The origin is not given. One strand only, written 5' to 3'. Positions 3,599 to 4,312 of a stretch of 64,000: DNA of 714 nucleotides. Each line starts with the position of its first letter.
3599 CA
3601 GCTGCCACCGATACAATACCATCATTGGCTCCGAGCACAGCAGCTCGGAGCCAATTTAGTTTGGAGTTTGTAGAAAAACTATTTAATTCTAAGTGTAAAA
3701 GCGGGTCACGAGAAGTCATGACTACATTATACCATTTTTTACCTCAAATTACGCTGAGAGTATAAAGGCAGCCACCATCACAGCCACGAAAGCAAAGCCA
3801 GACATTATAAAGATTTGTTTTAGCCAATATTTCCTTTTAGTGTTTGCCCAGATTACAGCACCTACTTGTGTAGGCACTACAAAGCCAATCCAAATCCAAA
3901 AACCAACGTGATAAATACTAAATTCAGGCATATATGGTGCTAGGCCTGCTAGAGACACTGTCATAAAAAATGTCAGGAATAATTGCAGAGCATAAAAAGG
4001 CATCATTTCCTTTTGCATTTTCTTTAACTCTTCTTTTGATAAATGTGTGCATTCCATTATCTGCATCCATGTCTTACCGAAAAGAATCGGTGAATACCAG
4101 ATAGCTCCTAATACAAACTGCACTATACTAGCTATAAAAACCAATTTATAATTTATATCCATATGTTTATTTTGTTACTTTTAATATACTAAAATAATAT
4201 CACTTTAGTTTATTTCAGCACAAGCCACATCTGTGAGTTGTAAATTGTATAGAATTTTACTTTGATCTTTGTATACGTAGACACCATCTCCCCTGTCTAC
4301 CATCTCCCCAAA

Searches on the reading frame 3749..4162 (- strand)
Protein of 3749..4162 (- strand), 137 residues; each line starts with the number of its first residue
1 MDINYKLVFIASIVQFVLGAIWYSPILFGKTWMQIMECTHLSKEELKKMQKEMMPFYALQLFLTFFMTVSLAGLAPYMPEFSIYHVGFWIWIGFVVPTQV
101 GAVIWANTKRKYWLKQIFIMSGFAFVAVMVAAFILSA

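Call 82: search_protein_families(library=pfam, proteins=[window:3749-4162:-], max_evalue=0.001)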
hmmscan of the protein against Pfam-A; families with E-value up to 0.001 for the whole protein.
window:3749-4162:- (137 aa): 1 family
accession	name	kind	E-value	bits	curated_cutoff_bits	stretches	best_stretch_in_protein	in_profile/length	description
PF08570.15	DUF1761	-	5.5e-17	62.6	31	1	8-135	3-122/123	Protein of unknown function (DUF1761)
